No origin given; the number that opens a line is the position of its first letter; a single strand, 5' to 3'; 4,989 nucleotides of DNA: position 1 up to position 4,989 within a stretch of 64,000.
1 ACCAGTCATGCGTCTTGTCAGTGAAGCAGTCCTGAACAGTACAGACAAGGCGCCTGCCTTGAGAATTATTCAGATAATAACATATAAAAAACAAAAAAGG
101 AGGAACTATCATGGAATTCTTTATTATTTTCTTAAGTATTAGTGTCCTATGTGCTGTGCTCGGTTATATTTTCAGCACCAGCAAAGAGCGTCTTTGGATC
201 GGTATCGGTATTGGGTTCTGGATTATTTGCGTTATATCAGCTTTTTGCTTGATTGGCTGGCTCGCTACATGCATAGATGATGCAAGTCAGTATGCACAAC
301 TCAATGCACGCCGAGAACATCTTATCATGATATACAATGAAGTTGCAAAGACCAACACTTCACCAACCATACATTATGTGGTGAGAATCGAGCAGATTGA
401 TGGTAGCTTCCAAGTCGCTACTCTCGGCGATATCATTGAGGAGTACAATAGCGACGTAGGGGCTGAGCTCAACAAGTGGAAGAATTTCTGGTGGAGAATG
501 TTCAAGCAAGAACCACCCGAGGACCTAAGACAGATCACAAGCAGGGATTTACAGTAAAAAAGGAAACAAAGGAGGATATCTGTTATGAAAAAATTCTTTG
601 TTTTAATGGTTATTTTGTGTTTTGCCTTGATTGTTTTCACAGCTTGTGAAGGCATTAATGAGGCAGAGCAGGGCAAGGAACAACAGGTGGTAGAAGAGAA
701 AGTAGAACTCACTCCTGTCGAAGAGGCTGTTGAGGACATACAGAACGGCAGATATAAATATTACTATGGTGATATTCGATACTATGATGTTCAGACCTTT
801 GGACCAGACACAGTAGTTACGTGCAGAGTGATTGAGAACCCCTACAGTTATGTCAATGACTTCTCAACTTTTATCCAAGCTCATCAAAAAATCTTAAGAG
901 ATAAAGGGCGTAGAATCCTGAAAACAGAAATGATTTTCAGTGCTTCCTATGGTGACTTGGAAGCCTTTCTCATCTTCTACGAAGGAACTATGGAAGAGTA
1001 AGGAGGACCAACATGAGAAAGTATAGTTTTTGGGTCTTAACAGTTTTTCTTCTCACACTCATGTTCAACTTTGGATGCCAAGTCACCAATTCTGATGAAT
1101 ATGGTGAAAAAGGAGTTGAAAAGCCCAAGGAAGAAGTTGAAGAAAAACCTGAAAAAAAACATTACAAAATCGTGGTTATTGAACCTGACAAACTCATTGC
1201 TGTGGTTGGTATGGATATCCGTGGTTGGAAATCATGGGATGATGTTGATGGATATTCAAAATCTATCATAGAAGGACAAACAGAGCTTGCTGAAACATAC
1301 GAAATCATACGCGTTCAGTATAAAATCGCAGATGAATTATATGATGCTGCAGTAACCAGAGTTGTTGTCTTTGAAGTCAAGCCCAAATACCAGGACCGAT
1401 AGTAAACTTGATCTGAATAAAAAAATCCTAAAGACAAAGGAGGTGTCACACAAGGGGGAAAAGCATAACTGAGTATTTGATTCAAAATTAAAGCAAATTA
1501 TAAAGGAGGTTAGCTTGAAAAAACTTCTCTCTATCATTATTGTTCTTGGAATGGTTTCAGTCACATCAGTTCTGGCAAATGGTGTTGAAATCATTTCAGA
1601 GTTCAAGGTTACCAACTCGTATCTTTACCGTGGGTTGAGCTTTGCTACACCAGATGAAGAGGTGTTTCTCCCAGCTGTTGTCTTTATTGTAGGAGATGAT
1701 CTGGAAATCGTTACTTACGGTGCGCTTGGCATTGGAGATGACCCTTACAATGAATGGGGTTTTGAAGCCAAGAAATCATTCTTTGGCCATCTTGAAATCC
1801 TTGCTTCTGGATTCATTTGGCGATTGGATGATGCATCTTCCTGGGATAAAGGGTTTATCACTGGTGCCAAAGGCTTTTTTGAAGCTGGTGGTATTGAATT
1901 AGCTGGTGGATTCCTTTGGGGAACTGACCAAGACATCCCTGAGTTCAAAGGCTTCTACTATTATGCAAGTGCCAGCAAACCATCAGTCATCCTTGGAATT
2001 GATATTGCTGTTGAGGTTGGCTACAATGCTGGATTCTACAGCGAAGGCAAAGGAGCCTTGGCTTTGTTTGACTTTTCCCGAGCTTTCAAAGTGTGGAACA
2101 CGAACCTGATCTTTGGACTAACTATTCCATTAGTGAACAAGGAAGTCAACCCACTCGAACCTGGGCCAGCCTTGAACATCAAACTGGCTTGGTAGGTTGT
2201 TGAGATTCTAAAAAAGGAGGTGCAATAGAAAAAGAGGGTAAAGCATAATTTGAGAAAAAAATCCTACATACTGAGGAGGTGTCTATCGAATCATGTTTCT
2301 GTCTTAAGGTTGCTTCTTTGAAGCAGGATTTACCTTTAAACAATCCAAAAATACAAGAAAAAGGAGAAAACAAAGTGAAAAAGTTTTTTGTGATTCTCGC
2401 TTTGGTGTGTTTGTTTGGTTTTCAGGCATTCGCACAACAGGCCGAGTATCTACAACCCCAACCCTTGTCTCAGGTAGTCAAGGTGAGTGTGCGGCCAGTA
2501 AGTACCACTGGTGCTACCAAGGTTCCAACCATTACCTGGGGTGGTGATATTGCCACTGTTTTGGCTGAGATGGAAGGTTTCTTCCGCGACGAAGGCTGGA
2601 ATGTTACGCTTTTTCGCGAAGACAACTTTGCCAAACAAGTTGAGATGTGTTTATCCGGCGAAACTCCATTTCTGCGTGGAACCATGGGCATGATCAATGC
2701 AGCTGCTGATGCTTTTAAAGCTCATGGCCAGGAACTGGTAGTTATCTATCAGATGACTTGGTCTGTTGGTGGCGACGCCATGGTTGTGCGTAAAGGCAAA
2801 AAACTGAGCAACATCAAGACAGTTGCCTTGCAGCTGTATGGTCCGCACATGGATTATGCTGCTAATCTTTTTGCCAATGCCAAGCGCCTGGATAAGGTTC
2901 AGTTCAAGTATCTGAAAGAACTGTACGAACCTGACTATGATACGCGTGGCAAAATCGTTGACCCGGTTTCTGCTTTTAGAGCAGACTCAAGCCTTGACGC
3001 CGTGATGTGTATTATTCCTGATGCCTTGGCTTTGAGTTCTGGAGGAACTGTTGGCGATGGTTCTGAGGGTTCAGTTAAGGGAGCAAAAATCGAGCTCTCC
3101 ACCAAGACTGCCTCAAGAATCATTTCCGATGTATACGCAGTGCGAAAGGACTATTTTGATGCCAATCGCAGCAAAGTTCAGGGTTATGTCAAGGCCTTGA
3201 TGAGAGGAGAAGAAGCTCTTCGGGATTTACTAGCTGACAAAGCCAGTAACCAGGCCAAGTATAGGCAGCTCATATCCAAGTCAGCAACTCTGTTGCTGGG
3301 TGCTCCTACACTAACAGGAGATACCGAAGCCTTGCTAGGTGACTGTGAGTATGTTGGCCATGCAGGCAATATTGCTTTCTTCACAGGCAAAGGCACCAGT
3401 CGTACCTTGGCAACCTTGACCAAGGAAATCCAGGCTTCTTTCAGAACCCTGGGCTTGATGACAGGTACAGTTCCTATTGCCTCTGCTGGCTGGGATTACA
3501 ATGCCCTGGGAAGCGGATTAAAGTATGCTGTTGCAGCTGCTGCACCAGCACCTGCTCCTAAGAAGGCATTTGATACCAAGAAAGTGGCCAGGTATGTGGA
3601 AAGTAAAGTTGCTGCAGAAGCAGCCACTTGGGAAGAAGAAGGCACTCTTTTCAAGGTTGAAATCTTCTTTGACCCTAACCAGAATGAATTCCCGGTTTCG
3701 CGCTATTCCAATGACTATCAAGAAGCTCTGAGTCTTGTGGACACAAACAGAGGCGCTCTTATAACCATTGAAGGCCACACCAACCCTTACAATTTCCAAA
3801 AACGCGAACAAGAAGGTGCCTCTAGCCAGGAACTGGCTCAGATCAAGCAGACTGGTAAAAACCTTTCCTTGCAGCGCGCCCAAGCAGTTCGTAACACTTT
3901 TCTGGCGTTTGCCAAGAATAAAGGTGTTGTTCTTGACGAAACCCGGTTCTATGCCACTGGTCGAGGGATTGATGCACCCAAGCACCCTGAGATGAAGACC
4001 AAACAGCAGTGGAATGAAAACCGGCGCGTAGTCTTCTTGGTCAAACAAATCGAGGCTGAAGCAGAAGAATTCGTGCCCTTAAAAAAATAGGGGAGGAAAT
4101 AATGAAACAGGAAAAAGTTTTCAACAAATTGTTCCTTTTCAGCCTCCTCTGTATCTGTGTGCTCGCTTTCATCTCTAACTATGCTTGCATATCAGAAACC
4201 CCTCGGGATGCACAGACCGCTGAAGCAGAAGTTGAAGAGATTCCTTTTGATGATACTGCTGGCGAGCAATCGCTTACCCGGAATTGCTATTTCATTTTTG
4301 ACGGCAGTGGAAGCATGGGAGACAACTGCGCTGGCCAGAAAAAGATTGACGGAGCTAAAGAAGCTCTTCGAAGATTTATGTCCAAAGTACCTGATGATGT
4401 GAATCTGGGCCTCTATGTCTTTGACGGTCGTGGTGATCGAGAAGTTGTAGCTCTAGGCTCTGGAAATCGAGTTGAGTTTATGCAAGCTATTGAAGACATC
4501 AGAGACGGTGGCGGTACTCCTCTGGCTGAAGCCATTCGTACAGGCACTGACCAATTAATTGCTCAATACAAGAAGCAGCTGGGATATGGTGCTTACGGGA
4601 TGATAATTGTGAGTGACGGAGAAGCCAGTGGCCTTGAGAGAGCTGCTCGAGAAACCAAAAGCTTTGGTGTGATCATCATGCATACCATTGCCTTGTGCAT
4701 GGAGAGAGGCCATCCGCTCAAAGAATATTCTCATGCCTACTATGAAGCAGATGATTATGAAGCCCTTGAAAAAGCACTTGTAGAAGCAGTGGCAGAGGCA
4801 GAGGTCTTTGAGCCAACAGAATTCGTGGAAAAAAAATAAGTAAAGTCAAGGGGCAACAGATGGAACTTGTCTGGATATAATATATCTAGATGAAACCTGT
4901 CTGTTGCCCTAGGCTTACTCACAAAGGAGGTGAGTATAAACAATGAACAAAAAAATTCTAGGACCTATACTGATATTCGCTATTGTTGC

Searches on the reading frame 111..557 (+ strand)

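Call 6: search_protein_families(library=pfam, proteins=[window:111-557:+], max_evalue=0.01)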
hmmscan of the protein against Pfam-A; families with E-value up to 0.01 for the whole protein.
window:111-557:+ (148 aa): 1 family
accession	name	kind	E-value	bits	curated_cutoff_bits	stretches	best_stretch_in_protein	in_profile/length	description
PF00146.26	NADHdh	-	0.00043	20.2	27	1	4-80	68-143/298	NADH dehydrogenase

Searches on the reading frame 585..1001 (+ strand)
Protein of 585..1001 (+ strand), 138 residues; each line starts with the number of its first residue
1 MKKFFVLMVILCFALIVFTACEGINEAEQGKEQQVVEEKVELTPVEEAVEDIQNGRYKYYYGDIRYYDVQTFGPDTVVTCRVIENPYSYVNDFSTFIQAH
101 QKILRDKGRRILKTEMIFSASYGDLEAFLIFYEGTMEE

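Call 6: search_protein_families(library=pfam, proteins=[window:585-1001:+], max_evalue=0.01)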
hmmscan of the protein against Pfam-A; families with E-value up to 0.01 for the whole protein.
window:585-1001:+ (138 aa): 0 families

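Call 12: find_encoding_contigs(protein=window:585-1001:+, flank=10000, max_places=10)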
Protein window:585-1001:+ (138 aa): 2 contigs read that carry it; 2 places shown.
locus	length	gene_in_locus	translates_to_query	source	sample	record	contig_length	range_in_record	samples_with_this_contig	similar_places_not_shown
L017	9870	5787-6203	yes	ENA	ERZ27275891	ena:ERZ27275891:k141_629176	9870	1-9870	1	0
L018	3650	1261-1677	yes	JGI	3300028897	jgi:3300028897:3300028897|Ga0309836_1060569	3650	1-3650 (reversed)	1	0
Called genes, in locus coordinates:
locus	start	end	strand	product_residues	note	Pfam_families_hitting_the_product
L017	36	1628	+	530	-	PF00332:Glyco_hydro_17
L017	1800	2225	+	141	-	PF12796:Ank_2, PF13637:Ank_4, PF13857:Ank_5, PF00023:Ank, PF13606:Ank_3 (weak), PF13637:Ank_4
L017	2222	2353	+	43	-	-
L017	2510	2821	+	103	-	-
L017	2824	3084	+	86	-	-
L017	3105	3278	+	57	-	-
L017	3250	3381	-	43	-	-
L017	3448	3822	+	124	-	-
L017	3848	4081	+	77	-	-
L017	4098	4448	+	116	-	-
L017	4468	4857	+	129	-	-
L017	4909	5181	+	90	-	-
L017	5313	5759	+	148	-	-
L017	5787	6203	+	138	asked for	-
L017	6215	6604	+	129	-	-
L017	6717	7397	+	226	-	-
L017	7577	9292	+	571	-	-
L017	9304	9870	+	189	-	?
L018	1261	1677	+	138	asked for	-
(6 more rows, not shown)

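Call 52: search_protein_families(library=pfam, proteins=[L017:36-1628:+], max_evalue=1)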
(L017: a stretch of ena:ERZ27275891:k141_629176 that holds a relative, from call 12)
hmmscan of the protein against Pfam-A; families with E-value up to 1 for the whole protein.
L017:36-1628:+ (530 aa): 2 families
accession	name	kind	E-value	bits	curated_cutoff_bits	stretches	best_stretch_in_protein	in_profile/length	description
PF00332.24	Glyco_hydro_17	-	1.5e-18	67.9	28.2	2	314-385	225-297/306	Glycosyl hydrolases family 17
PF07745.19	Glyco_hydro_53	-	0.037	13.4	24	1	275-334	205-261/340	Glycosyl hydrolase family 53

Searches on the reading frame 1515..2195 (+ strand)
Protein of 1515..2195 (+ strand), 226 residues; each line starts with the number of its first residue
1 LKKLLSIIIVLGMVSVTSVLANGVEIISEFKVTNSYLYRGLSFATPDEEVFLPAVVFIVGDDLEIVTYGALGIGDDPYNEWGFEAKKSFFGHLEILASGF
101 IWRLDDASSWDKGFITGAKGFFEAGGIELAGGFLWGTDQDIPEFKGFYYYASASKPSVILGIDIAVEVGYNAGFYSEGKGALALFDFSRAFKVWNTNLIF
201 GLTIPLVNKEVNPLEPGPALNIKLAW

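Call 6: search_protein_families(library=pfam, proteins=[window:1515-2195:+], max_evalue=0.01)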
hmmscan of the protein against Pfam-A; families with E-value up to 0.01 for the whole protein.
window:1515-2195:+ (226 aa): 0 families

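Call 52: search_protein_families(library=pfam, proteins=[window:1515-2195:+], max_evalue=1)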
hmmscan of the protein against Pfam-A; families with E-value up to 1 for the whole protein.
window:1515-2195:+ (226 aa): 0 families

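Call 63: predict_structure(protein=window:1515-2195:+)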
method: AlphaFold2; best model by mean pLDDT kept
length: 226 residues; sequences in the alignment: 1
mean_pLDDT: 34.4   pTM: 0.28
mean pLDDT of the five models: 34.4, 27.0, 26.7, 26.2, 25.7
residues with pLDDT >= 90: 0; 70-90: 0; 50-70: 0; < 50: 226
segments of 3 or more residues with pLDDT < 50: 1-226
pLDDT, mean of each block of 10 residues (from residue 1): 29 29 28 30 32 34 31 33 32 33 36 40 42 46 44 38 31 27 31 34 37 41 34
secondary structure, 60 per line:
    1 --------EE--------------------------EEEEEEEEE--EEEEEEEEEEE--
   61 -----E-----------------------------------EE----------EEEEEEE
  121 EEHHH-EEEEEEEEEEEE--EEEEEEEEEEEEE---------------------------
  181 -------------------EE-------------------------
elements in order: E37-45 E48-58 E114-122 E127-138 E141-153
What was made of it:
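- On Outer-membrane porin (TorF/Gcw_chp-like) for 1515-2195: AF2 single-sequence pLDDT 34 (call 63).
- Tried and rejected: Single-sequence AF2 of the putative porin was unusable (call 63).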

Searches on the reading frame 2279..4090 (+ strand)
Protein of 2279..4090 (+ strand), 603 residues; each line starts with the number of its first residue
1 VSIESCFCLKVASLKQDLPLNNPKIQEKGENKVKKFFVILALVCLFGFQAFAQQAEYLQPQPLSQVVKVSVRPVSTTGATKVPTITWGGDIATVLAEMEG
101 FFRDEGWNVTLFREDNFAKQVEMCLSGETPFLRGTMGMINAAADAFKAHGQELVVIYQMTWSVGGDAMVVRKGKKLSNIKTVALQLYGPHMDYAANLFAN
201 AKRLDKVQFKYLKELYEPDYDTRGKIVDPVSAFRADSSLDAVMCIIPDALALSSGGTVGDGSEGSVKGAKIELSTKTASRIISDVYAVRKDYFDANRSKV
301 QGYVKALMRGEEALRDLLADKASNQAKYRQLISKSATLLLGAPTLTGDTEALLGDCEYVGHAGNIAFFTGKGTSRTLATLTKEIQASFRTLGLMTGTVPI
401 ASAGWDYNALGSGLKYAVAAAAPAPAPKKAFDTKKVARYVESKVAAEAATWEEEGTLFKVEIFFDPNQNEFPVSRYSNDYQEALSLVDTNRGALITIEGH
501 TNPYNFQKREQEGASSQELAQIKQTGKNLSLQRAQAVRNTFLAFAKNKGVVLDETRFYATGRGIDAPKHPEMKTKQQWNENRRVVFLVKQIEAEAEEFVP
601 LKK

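Call 6: search_protein_families(library=pfam, proteins=[window:2279-4090:+], max_evalue=0.01)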
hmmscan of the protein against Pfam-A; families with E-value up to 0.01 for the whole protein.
window:2279-4090:+ (603 aa): 3 families
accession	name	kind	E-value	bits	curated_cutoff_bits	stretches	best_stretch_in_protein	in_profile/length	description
PF09084.16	NMT1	-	0.00026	21.4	20.5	0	93-160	7-70/216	NMT1/THI5 like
PF13379.11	NMT1_2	-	0.00076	19.8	24.7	0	84-193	12-110/252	NMT1-like family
PF00691.25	OmpA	-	0.0074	17.1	27.2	1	464-567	2-84/98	OmpA family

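Call 86: search_protein_families(library=ncbifam, proteins=[window:2375-4090:+], max_evalue=0.001)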
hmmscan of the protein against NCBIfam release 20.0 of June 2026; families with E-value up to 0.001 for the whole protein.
window:2375-4090:+ (571 aa): 1 family
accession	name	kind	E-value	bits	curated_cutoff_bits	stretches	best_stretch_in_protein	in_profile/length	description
NF053611.1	YiaD_Gzip_OmpA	equivalog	8.6e-05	22.3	175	1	492-553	149-203/206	YiaD family glycine zipper/OmpA-like lipoprotein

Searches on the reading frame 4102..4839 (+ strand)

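Call 6: search_protein_families(library=pfam, proteins=[window:4102-4839:+], max_evalue=0.01)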
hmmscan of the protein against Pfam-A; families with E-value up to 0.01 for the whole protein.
window:4102-4839:+ (245 aa): 2 families
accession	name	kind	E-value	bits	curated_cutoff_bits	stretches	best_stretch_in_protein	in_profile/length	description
PF13519.12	VWA_2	-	2.2e-11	44.8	27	1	64-155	3-92/107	von Willebrand factor type A domain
PF00092.34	VWA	-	7.7e-11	43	23.8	1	63-197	3-138/174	von Willebrand factor type A domain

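Call 86: search_protein_families(library=ncbifam, proteins=[window:4102-4839:+], max_evalue=0.001)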
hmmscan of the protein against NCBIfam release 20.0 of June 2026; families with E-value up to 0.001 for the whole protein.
window:4102-4839:+ (245 aa): 2 families
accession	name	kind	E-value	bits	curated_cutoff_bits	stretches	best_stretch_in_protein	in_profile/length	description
TIGR02442.1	Cob-chelat-sub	hypoth_equivalog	1.1e-06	27.4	779.45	1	41-176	454-584/641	putative cobaltochelatase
TIGR00868.1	hCaCC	subfamily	2.6e-05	22.2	900.85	1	59-211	304-451/863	calcium-activated chloride channel protein 1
